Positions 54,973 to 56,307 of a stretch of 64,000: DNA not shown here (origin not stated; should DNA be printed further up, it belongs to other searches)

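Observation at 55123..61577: Iron(III)-type ABC transporter directly followed by a histidine kinase and AraC-type regulator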

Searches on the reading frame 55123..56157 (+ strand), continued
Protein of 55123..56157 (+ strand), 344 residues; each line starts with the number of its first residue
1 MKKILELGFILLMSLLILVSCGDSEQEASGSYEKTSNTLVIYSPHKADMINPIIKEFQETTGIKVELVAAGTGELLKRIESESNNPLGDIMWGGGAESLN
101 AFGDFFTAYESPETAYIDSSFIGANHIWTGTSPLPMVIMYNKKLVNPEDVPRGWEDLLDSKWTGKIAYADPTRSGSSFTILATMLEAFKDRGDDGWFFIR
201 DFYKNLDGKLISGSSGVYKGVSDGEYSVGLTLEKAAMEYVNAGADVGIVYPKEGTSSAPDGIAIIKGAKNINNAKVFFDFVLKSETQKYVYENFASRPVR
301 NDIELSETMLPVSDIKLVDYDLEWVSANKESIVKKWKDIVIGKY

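Call 47: search_protein_families(library=pfam, proteins=[L043:15683-16288:+, L073:14389-15552:+, L057:16354-17196:+, L022:16383-17312:+, L076:5179-5802:+, L016:12861-14288:+, L058:13008-13796:+], max_evalue=0.01)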
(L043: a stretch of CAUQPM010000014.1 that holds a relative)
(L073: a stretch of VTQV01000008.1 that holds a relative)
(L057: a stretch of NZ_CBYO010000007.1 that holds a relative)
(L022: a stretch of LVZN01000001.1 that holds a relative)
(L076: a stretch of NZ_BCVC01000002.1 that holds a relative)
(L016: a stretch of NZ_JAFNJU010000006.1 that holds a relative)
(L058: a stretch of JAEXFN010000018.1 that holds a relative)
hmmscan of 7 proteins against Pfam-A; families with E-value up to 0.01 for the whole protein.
L043:15683-16288:+ (201 aa): 3 families
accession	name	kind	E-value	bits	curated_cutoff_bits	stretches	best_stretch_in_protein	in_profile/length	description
PF00702.32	Hydrolase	-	1.1e-16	62.2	26.4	1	4-179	1-191/191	haloacid dehalogenase-like hydrolase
PF13419.12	HAD_2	-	1.5e-12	48.5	23.8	1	53-180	46-173/178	Haloacid dehalogenase-like hydrolase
PF13344.12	Hydrolase_6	-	0.0016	18.8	27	1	86-155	13-78/101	Haloacid dehalogenase-like hydrolase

L073:14389-15552:+ (387 aa): 1 family
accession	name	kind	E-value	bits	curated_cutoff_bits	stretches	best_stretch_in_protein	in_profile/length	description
PF13416.11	SBP_bac_8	-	4.4e-10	40.2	27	1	55-336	4-268/279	Bacterial extracellular solute-binding protein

L057:16354-17196:+ (280 aa): 0 families

L022:16383-17312:+ (309 aa): 2 families
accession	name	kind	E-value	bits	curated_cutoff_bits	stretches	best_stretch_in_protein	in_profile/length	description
PF00483.29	NTP_transferase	-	4.5e-06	26.9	21.2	1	11-183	4-162/245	Nucleotidyl transferase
PF12804.13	NTP_transf_3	-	0.0013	19.4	27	1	10-62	2-53/160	MobA-like NTP transferase domain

L076:5179-5802:+ (207 aa): 2 families
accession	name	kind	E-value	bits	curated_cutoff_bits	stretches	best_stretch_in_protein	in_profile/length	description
PF12535.13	Nudix_N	-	7.1e-27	93.3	27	1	6-60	2-56/56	Hydrolase of X-linked nucleoside diphosphate N terminal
PF00293.34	NUDIX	-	8.4e-12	45.7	21.1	1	70-177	3-118/134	NUDIX domain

L016:12861-14288:+ (475 aa): 4 families
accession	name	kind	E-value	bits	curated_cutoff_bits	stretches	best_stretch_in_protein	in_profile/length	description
PF02878.22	PGM_PMM_I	-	4.8e-33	114.2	22.5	1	6-139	3-135/138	Phosphoglucomutase/phosphomannomutase, alpha/beta/alpha domain I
PF02880.22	PGM_PMM_III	-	2.3e-25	89.4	20.7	1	270-376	2-110/115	Phosphoglucomutase/phosphomannomutase, alpha/beta/alpha domain III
PF02879.22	PGM_PMM_II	-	7.4e-25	87.9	29.3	1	165-265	2-103/103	Phosphoglucomutase/phosphomannomutase, alpha/beta/alpha domain II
PF00408.26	PGM_PMM_IV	-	2e-08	34.6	23.1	1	410-469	10-67/68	Phosphoglucomutase/phosphomannomutase, C-terminal domain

L058:13008-13796:+ (262 aa): 1 family
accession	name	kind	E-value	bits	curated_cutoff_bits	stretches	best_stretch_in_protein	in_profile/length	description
PF02811.25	PHP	-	9.3e-09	36.3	26.4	1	8-191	1-161/164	PHP domain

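Call 53: search_protein_families(library=ncbifam, proteins=[L043:15683-16288:+, L073:14389-15552:+, L057:16354-17196:+, L076:5179-5802:+], max_evalue=0.01)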
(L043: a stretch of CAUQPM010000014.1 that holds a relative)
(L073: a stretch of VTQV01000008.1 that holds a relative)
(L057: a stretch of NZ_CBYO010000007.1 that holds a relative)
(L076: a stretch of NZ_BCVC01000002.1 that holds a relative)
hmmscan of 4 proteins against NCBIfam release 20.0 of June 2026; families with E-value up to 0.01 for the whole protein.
L043:15683-16288:+ (201 aa): 24 families
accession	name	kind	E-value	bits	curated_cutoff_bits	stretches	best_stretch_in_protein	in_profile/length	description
TIGR02247.1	HAD-1A3-hyp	subfamily_domain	1.3e-20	74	125.4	1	4-183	2-193/211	epoxide hydrolase N-terminal domain-like phosphatase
NF006991.0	PRK09456.1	equivalog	3.4e-17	62.8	295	1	8-198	4-197/199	glucose-1-phosphatase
TIGR01509.1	HAD-SF-IA-v3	subfamily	2e-13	50.8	29.4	1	69-181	50-150/154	HAD-IA family hydrolase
TIGR02253.1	CTE7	subfamily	7.2e-13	48.8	169.75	1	3-182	1-191/221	TIGR02253 family HAD-type hydrolase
TIGR02254.1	YjjG_YfnB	equivalog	9.2e-12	44.9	159.9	1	24-191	23-202/223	YjjG family noncanonical pyrimidine nucleotidase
TIGR02252.1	DREG-2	subfamily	1.6e-11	44.3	155.2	1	87-184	105-203/203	HAD hydrolase, REG-2-like, family IA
TIGR01993.1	Pyr-5-nucltdase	equivalog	2.9e-09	37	142.9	1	68-181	67-179/183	pyrimidine 5'-nucleotidase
TIGR01428.1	HAD_type_II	equivalog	3.4e-08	33.8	125.4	1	46-182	52-187/197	haloacid dehalogenase type II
TIGR01662.1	HAD-SF-IIIA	subfamily_domain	7.6e-08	32.6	44.6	1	82-184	20-137/141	HAD-IIIA family hydrolase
NF052576.1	PymNtasePynAStpc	equivalog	2.1e-07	30.8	350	1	43-185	48-200/229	pyrimidine 5'-nucleotidase PynA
TIGR01990.1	bPGM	equivalog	2.6e-06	27.5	189.4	1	85-180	84-181/187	beta-phosphoglucomutase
NF006976.0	PRK09449.1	equivalog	4.3e-06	26.4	183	1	86-186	94-196/225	pyrimidine 5'-nucleotidase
NF053830.1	RUBPPhHalo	equivalog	4.9e-06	26.3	330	1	80-191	96-209/234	ribulose-1,5-bisphosphate 5-phosphatase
NF009695.0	PRK13222.1-2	equivalog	1.1e-05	25.1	225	1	71-180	78-188/226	phosphoglycolate phosphatase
TIGR01549.1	HAD-SF-IA-v1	subfamily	1.9e-05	25.1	23.3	1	77-179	52-149/149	HAD-IA family hydrolase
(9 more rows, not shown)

L073:14389-15552:+ (387 aa): 1 family
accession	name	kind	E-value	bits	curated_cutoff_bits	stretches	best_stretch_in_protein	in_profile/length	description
NF053763.1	ABCarbgalBndGanS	equivalog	0.0029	16.4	700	1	34-159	34-159/420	galactooligosaccharide ABC transporter substrate-binding protein GanS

L057:16354-17196:+ (280 aa): 0 families

L076:5179-5802:+ (207 aa): 11 families
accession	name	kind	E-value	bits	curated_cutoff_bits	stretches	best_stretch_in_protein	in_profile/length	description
TIGR00586.1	mutt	equivalog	2.8e-05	24.1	97.9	1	73-137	9-76/129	8-oxo-dGTP diphosphatase MutT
NF003785.0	PRK05379.1-1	equivalog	0.00058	19.1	418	1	64-125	197-261/347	bifunctional nicotinamide-nucleotide adenylyltransferase/Nudix hydroxylase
NF052459.1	OxoGTPPhMutT1Mycb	equivalog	0.0014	17.8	475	1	84-137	22-73/292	8-oxo-(d)GTP phosphatase MutT1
NF003791.0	PRK05379.2-3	equivalog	0.0016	17.7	409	1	66-124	198-259/340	bifunctional nicotinamide-nucleotide adenylyltransferase/Nudix hydroxylase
NF003787.0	PRK05379.1-4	equivalog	0.0016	17.5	449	1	65-123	203-264/346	bifunctional nicotinamide-nucleotide adenylyltransferase/Nudix hydroxylase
NF003788.0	PRK05379.1-5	equivalog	0.0017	17.7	354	1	62-123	205-269/351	bifunctional nicotinamide-nucleotide adenylyltransferase/Nudix hydroxylase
NF008044.0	PRK10776.1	equivalog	0.0022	17.9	148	1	81-144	16-82/130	8-oxo-dGTP diphosphatase MutT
NF041652.1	Nud_hyd_Dein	equivalog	0.0051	17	200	1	77-130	21-81/152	Nudix hydrolase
NF001935.0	PRK00714.1-2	equivalog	0.0064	16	259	0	76-132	15-71/183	RNA pyrophosphohydrolase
NF001938.0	PRK00714.1-5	equivalog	0.0077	15.6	116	0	88-125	41-78/172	RNA pyrophosphohydrolase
NF006530.0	PRK08999.1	equivalog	0.0079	15.3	245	0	75-129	11-70/315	Nudix family hydrolase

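Call 67: find_encoding_contigs(protein=P0003, flank=10000, max_places=2)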
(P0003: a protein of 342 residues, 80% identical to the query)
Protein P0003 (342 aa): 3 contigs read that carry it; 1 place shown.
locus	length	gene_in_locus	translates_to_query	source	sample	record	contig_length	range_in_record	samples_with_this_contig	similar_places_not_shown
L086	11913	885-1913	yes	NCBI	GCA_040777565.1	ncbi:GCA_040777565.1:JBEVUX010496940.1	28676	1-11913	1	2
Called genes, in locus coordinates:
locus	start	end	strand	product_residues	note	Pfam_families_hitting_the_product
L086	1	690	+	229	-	?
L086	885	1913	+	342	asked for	PF01547:SBP_bac_1, PF13531:SBP_bac_11, PF13416:SBP_bac_8, PF13343:SBP_bac_6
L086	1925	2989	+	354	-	PF00005:ABC_tran, PF13304:AAA_21 (faint), PF08402:TOBE_2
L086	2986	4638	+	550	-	PF00528:BPD_transp_1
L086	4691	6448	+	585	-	PF02743:dCache_1 (faint), PF00672:HAMP, PF06580:His_kinase, PF02518:HATPase_c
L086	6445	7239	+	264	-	PF00072:Response_reg, PF12833:HTH_18, PF00165:HTH_AraC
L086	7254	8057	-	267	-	PF08220:HTH_DeoR, PF00455:DeoRC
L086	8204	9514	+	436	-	PF03553:Na_H_antiporter, PF03606:DcuC (faint), PF03553:Na_H_antiporter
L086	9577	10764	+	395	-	PF01636:APH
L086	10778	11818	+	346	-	PF01008:IF-2B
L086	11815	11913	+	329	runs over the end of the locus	PF00389:2-Hacid_dh, PF02826:2-Hacid_dh_C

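Call 68: find_encoding_contigs(protein=P0004, flank=10000, max_places=2)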
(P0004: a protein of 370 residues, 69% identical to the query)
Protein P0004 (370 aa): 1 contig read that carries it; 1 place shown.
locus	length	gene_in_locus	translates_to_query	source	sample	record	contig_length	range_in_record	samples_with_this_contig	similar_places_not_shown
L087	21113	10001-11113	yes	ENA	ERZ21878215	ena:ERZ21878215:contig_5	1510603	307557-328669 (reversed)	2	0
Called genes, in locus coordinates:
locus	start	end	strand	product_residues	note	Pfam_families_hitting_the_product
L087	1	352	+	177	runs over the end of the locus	-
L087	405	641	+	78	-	-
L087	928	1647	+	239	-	-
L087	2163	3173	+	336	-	PF00990:GGDEF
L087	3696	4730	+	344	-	PF01497:Peripla_BP_2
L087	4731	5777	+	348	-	PF01032:FecCD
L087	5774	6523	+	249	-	PF02463:SMC_N, PF00005:ABC_tran, PF13304:AAA_21 (faint)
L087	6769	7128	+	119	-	PF03965:Penicillinase_R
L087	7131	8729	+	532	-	PF05569:Peptidase_M56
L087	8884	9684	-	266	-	PF12724:Flavodoxin_5 (weak), PF12797:Fer4_2 (faint), PF13237:Fer4_10 (weak), PF12837:Fer4_6 (faint), PF12838:Fer4_7, PF13187:Fer4_9 (weak), PF14697:Fer4_21 (weak), PF00037:Fer4 (weak), +1 more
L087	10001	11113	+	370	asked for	PF01547:SBP_bac_1, PF13416:SBP_bac_8, PF13343:SBP_bac_6, PF13531:SBP_bac_11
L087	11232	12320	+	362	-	PF00005:ABC_tran, PF13304:AAA_21 (faint), PF08402:TOBE_2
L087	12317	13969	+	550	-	PF00528:BPD_transp_1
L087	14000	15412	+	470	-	PF02878:PGM_PMM_I, PF02879:PGM_PMM_II, PF02880:PGM_PMM_III, PF00408:PGM_PMM_IV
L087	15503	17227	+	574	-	PF00672:HAMP, PF06580:His_kinase, PF02518:HATPase_c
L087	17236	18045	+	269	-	PF00072:Response_reg, PF00165:HTH_AraC (weak), PF12833:HTH_18, PF00165:HTH_AraC (weak)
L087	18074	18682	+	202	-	PF00702:Hydrolase, PF13419:HAD_2, PF13242:Hydrolase_like (weak)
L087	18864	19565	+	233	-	PF00072:Response_reg, PF00486:Trans_reg_C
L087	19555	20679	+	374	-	PF00512:HisKA, PF02518:HATPase_c, PF14501:HATPase_c_5 (faint)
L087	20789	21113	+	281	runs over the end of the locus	PF02557:VanY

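Call 85: search_solved_structures(query=L087:14000-15412:+, max_evalue=1e-20)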
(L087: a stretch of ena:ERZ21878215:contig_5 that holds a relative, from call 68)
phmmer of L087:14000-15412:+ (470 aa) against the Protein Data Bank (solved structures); distinct sequences matched with E-value up to 1e-20: 25.
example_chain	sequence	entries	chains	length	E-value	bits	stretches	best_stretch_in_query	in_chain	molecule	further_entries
1wqa_A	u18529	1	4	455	1.4e-55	192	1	4-462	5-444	phospho-sugar mutase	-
9du5_A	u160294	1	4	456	5.8e-55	190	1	4-463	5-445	Phosphoglucomutase/phosphomannomutase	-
1tuo_A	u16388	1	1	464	1.5e-49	172.2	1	2-463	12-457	Putative phosphomannomutase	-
2f7l_A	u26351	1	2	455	2e-45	158.6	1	4-466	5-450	455aa long hypothetical phospho-sugar mutase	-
9ix8_A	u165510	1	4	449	4.3e-36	127.8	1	76-461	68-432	Phosphopentomutase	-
2fuv_A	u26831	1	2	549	1.6e-35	126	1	2-462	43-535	phosphoglucomutase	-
3na5_A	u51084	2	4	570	1.8e-35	125.8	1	2-462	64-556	Phosphoglucomutase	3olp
9v68_A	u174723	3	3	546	3.1e-35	125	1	2-454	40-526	Phosphoglucomutase (Alpha-D-glucose-1,6-bisphosphate-dependent)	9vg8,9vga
9vfy_A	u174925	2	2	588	3.6e-35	124.8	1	2-454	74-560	Phosphoglucomutase (Alpha-D-glucose-1,6-bisphosphate-dependent)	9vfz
2z0f_A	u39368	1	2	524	6.2e-33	117.4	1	2-464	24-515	Putative phosphoglucomutase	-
7ojr_A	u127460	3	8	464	5.3e-28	101.2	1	4-465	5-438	Phosphoglucosamine mutase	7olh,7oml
3pdk_A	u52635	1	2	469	5.8e-28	101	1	4-465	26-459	Phosphoglucosamine mutase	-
9g69_A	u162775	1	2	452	5.2e-27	97.9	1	4-466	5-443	Phosphoglucosamine mutase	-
3bkq_X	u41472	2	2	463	7.6e-27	97.4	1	77-460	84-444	Phosphomannomutase/phosphoglucomutase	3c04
4il8_A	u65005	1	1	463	8.3e-27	97.2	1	77-460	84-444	Phosphomannomutase/phosphoglucomutase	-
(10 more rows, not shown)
